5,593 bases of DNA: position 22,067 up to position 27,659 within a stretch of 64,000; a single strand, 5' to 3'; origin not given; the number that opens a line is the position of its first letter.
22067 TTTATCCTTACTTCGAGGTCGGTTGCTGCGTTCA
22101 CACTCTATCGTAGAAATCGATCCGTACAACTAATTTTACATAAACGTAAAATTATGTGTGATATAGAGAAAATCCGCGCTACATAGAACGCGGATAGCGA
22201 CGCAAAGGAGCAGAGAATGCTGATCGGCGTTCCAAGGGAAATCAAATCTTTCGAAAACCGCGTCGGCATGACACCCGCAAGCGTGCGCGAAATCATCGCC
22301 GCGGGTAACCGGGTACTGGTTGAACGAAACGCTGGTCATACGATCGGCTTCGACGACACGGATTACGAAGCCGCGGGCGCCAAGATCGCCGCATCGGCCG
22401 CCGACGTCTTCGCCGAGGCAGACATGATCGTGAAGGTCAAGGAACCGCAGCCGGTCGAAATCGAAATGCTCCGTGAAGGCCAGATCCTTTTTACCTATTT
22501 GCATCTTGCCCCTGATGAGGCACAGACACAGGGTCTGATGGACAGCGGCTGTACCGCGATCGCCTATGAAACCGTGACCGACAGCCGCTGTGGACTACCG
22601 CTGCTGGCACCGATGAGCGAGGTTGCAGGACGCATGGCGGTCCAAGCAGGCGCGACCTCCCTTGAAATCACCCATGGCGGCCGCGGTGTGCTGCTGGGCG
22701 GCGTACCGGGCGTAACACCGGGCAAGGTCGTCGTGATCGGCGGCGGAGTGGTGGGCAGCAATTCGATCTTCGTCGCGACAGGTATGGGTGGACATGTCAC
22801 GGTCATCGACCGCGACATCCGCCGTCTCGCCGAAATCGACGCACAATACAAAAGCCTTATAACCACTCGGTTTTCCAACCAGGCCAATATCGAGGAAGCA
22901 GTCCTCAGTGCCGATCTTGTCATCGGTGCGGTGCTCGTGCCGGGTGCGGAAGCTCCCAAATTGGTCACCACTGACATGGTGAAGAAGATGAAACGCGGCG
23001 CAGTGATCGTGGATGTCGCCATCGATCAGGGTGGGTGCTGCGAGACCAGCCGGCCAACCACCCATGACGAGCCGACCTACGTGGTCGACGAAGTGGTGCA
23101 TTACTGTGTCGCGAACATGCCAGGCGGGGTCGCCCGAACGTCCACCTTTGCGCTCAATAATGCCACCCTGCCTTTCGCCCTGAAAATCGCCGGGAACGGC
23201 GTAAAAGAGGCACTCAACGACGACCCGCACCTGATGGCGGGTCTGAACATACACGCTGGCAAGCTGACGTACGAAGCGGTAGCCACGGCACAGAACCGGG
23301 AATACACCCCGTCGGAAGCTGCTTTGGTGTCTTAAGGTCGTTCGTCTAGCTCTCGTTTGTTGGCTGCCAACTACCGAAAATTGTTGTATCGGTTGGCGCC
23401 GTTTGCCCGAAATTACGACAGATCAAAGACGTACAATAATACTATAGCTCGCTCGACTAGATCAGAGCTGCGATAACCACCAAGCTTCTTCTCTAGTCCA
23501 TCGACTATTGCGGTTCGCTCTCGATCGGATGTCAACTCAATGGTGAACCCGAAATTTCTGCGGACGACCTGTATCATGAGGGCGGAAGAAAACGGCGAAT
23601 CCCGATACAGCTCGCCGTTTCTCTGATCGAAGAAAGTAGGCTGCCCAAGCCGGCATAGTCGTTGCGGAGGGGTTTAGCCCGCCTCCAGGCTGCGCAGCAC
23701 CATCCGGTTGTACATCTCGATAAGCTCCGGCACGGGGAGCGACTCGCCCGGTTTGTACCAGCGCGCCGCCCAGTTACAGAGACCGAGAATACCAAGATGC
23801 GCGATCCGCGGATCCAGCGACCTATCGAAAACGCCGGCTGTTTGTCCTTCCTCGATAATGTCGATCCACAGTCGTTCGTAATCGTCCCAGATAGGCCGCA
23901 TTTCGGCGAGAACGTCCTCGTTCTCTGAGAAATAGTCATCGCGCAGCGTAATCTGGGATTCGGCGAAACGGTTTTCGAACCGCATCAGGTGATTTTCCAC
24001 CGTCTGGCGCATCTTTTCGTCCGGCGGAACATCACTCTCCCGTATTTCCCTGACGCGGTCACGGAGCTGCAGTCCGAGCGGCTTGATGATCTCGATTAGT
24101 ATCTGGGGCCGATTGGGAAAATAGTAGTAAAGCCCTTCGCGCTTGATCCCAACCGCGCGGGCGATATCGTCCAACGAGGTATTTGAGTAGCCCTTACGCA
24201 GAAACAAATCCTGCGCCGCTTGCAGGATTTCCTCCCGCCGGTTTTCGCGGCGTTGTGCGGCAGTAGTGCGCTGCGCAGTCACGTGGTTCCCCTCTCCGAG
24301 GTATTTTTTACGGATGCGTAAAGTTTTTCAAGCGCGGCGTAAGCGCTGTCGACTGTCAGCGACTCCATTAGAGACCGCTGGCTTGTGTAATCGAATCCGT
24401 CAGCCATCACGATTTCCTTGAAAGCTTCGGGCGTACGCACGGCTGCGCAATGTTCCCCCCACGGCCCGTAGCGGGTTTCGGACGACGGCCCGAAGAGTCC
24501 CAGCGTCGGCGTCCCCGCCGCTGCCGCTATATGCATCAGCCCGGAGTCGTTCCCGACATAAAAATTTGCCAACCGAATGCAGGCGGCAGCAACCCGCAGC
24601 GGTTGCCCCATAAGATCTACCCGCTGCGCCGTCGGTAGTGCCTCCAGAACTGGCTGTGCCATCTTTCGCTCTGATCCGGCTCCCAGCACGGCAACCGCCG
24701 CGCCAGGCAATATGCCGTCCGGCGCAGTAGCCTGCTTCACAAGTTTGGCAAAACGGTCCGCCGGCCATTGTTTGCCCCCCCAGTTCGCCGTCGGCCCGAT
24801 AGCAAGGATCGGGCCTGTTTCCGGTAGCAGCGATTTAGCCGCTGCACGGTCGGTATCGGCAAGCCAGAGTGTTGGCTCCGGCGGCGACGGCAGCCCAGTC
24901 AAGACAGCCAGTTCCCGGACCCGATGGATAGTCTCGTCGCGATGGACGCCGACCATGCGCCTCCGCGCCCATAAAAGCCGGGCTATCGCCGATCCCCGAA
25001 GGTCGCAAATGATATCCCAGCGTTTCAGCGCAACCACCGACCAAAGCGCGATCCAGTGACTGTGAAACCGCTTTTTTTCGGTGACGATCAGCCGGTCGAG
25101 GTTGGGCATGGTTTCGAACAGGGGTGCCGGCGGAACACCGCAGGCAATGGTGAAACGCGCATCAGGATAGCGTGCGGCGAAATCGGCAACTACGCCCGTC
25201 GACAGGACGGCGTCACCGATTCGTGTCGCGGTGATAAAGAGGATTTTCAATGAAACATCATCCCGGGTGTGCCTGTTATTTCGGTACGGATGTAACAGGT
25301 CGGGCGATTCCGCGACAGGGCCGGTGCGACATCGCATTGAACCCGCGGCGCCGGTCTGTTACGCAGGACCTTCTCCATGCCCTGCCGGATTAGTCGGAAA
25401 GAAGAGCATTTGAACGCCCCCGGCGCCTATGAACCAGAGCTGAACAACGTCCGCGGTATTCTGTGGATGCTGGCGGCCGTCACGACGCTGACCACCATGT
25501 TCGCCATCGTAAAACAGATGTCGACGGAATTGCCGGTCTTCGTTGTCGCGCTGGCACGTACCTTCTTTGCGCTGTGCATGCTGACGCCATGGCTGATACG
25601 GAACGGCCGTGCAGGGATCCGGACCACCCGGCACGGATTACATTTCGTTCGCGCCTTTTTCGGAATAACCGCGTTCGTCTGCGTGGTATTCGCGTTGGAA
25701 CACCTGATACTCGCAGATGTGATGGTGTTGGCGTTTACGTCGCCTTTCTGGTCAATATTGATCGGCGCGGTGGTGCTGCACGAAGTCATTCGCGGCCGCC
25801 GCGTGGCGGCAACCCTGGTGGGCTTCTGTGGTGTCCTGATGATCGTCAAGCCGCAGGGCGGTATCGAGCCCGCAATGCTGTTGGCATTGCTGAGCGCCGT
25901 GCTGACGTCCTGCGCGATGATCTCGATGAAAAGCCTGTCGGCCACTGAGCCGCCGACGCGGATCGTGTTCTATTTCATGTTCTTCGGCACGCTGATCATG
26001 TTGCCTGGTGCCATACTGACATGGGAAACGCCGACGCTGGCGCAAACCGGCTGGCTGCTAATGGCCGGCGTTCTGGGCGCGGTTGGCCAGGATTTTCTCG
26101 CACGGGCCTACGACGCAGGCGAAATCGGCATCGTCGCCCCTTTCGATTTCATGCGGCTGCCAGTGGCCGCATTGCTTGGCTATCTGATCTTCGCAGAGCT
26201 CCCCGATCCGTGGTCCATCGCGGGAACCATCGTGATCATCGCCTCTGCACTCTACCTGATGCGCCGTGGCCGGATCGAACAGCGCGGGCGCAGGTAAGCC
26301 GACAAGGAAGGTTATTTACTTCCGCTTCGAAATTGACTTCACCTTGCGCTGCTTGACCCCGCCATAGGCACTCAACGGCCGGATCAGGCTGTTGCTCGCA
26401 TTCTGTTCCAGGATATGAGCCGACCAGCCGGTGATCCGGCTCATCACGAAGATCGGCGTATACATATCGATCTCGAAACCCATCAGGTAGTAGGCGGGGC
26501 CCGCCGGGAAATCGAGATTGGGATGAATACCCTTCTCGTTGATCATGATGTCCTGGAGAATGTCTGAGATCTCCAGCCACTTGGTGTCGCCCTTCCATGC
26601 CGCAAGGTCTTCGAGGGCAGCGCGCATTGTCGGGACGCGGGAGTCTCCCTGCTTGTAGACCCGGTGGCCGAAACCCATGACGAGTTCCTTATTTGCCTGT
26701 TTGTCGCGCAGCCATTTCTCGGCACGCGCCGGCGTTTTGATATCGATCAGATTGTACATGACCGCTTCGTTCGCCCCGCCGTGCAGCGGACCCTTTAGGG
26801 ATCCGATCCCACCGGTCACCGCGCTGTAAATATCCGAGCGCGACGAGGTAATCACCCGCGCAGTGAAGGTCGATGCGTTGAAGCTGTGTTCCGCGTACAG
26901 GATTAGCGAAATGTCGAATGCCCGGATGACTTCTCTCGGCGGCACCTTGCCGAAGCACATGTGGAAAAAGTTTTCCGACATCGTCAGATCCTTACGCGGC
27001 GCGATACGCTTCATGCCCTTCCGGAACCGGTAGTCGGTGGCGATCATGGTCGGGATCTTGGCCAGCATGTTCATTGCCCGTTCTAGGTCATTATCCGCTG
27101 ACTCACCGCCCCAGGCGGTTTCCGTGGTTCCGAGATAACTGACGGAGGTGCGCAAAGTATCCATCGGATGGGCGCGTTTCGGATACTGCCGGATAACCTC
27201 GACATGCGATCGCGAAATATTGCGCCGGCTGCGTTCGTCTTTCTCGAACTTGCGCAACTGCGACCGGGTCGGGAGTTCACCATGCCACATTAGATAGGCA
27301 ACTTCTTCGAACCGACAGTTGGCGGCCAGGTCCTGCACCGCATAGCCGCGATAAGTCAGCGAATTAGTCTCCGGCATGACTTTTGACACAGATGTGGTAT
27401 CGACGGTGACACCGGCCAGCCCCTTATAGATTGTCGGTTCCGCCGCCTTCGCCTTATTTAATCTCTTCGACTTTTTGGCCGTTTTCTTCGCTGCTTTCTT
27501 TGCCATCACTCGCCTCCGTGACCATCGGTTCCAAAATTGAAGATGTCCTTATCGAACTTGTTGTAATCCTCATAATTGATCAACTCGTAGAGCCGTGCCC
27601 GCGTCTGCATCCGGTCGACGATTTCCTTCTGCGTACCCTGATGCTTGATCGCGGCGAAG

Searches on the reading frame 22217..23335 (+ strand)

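Call 52: search_protein_families(library=pfam, proteins=[window:22217-23335:+])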
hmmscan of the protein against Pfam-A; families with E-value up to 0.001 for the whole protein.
window:22217-23335:+ (372 aa): 8 families
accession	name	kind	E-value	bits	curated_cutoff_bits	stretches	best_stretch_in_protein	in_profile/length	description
PF01262.27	AlaDh_PNT_C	-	3.9e-85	285.1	23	1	141-352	1-213/214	Alanine dehydrogenase/PNT, C-terminal domain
PF05222.21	AlaDh_PNT_N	-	7.9e-50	169.1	30.4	1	4-137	1-136/136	Alanine dehydrogenase/PNT, N-terminal domain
PF00070.33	Pyr_redox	-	2.8e-06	28.2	22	1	170-225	1-55/82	Pyridine nucleotide-disulphide oxidoreductase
PF02826.25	2-Hacid_dh_C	-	1.4e-05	25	25.1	1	170-268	38-127/178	D-isomer specific 2-hydroxyacid dehydrogenase, NAD binding domain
PF07992.20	Pyr_redox_2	-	9.6e-05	22.4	26.1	1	167-225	141-198/291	Pyridine nucleotide-disulphide oxidoreductase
PF03446.21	NAD_binding_2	-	0.00011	22.7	21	0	170-267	1-92/161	NAD binding domain of 6-phosphogluconate dehydrogenase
PF01488.26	Shikimate_DH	-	0.00018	22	24.3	1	169-269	13-113/138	Shikimate / quinate 5-dehydrogenase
PF13241.12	NAD_binding_7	-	0.00051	21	22.1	1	170-240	9-70/104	Putative NAD(P)-binding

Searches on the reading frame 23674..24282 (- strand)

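Call 51: search_protein_families(library=pfam, proteins=[window:23674-24282:-], max_evalue=0.01)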
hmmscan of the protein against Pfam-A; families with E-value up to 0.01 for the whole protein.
window:23674-24282:- (202 aa): 4 families
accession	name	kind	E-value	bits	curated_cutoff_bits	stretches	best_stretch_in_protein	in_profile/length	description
PF17932.6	TetR_C_24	-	9.8e-23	81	26.4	1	85-199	2-114/114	Tetracyclin repressor-like, C-terminal domain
PF00440.29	TetR_N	-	2.6e-13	50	24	1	19-65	1-47/47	Bacterial regulatory proteins, tetR family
PF08359.16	TetR_C_4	-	9.5e-05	23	21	1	75-169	10-103/133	YsiA-like protein, C-terminal region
PF17938.6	TetR_C_29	-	0.0053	17.3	26.2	0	141-170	56-85/119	Tetracyclin repressor-like, C-terminal domain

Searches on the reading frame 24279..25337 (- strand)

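Call 52: search_protein_families(library=pfam, proteins=[window:24279-25337:-])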
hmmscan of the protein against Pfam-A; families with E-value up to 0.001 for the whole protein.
window:24279-25337:- (352 aa): 1 family
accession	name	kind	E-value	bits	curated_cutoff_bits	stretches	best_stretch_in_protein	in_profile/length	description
PF01075.23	Glyco_transf_9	-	1.8e-25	90.2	22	1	133-303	61-230/247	Glycosyltransferase family 9 (heptosyltransferase)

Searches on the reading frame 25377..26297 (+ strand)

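Call 52: search_protein_families(library=pfam, proteins=[window:25377-26297:+])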
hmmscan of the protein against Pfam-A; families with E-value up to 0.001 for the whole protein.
window:25377-26297:+ (306 aa): 1 family
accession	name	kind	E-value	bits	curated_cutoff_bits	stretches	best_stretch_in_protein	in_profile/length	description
PF00892.27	EamA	-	4.4e-27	95.4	28.2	2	26-157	2-134/135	EamA-like transporter family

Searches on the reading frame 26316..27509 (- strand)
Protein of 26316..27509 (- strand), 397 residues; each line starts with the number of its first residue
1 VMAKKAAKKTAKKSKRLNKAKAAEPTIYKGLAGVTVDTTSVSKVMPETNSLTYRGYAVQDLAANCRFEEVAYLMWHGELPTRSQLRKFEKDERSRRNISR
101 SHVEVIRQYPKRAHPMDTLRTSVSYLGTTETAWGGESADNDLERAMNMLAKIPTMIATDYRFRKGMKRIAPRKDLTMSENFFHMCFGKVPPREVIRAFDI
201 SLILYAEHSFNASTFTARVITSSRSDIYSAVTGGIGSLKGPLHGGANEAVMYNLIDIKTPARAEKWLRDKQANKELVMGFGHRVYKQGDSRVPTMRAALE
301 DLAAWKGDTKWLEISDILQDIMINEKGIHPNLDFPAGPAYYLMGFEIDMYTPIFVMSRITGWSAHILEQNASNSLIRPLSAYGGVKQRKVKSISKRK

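Call 52: search_protein_families(library=pfam, proteins=[window:26316-27509:-])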
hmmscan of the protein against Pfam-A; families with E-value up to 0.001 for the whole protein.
window:26316-27509:- (397 aa): 1 family
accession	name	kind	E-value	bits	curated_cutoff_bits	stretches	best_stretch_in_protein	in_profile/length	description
PF00285.26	Citrate_synt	-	1e-126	423.2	27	1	30-378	1-356/357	Citrate synthase, C-terminal domain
